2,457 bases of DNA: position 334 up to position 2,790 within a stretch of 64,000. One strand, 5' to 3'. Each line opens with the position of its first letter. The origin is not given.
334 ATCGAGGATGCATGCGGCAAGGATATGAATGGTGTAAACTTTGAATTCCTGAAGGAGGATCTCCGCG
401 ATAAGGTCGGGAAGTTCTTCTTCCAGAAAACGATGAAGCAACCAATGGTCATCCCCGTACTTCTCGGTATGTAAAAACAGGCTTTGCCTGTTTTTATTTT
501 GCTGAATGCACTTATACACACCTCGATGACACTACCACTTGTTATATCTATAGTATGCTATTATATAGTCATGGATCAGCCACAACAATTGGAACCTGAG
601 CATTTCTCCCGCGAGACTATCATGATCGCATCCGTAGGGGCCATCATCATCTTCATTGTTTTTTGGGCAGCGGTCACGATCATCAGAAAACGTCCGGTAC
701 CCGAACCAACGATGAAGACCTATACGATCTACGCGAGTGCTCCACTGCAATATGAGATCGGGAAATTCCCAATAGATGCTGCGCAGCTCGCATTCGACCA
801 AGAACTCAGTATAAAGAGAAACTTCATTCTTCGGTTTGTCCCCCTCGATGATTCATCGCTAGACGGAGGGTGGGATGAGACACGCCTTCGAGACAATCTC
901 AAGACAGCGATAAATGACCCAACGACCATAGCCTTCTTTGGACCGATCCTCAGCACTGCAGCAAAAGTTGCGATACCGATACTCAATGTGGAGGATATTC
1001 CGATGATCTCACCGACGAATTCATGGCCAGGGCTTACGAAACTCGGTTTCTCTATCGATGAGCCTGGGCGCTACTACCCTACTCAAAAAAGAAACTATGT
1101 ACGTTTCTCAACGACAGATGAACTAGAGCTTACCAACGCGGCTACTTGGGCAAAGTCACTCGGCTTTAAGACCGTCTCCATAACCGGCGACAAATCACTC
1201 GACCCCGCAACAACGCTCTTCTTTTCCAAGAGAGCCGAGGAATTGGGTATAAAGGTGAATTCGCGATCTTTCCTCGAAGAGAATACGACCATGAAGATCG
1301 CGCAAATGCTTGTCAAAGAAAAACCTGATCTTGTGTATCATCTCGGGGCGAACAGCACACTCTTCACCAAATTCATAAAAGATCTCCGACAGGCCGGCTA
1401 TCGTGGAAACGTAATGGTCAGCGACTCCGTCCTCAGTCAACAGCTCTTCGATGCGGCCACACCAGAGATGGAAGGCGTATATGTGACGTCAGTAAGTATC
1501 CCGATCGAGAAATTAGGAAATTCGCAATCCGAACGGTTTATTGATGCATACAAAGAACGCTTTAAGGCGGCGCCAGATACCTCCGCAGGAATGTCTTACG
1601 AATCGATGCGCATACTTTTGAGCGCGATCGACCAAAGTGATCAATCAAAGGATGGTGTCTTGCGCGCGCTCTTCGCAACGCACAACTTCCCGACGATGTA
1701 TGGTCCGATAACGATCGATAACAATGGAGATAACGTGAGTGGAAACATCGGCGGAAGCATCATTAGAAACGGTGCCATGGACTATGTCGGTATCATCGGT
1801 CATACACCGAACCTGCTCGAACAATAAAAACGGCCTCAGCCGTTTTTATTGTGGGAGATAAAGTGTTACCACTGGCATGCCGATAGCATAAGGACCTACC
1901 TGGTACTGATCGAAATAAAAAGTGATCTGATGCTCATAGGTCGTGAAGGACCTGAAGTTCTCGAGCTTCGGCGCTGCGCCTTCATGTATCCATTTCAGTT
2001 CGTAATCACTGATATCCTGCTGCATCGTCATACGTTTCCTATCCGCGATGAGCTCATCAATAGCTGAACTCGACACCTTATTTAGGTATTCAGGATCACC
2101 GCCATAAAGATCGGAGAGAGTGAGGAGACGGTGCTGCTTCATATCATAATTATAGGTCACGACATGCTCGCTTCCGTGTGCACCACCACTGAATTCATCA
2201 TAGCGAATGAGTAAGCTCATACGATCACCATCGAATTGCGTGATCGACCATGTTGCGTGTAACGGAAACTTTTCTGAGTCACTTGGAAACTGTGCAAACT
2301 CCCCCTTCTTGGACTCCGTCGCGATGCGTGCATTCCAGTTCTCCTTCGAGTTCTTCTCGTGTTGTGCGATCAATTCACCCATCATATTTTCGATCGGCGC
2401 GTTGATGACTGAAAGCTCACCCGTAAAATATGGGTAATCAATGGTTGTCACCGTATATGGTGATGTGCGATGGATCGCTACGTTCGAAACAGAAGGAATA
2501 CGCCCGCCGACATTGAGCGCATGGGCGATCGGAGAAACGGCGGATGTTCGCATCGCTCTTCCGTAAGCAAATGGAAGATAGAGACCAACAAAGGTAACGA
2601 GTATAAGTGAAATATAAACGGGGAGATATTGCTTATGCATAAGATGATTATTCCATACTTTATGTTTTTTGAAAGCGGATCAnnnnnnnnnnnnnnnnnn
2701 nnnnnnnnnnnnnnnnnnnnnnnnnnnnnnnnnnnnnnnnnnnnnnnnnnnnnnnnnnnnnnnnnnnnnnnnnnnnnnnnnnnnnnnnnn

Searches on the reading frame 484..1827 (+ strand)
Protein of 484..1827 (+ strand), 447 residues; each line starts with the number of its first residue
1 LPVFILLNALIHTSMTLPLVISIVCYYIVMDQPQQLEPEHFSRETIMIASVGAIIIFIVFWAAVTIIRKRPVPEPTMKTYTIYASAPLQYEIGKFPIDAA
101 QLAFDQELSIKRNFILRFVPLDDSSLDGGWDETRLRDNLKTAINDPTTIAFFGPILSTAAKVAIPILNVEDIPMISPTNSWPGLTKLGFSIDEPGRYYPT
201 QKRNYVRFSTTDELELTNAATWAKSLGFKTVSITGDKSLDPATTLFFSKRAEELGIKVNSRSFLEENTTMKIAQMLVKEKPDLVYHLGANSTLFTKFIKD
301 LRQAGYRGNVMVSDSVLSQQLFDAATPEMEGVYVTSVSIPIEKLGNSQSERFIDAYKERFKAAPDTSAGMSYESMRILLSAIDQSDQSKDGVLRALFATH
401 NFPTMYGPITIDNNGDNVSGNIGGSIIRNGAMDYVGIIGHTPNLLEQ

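Call 15: search_protein_families(library=pfam, proteins=[window:484-1827:+], max_evalue=0.001)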
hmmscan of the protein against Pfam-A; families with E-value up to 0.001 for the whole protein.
window:484-1827:+ (447 aa): 3 families
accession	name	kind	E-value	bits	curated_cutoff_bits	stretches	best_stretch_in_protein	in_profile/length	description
PF13458.12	Peripla_BP_6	-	2.4e-22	80.5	31.7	1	125-414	47-325/343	Periplasmic binding protein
PF01094.35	ANF_receptor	-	1.2e-06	28.2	25.4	1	148-416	51-339/353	Receptor family ligand binding region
PF13433.12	Peripla_BP_5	-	0.00013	21.7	27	1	264-415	172-324/363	Periplasmic binding protein domain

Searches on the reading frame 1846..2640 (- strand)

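Call 15: search_protein_families(library=pfam, proteins=[window:1846-2640:-], max_evalue=0.001)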
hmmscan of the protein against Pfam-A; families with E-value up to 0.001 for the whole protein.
window:1846-2640:- (264 aa): 2 families
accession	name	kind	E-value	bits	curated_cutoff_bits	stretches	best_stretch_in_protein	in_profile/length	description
PF11738.13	DUF3298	-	6e-10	40.4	24.1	1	177-260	2-81/84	Protein of unknown function (DUF3298)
PF13739.11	PdaC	-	7.2e-08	33.9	29.1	1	59-157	4-94/95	Deacetylase PdaC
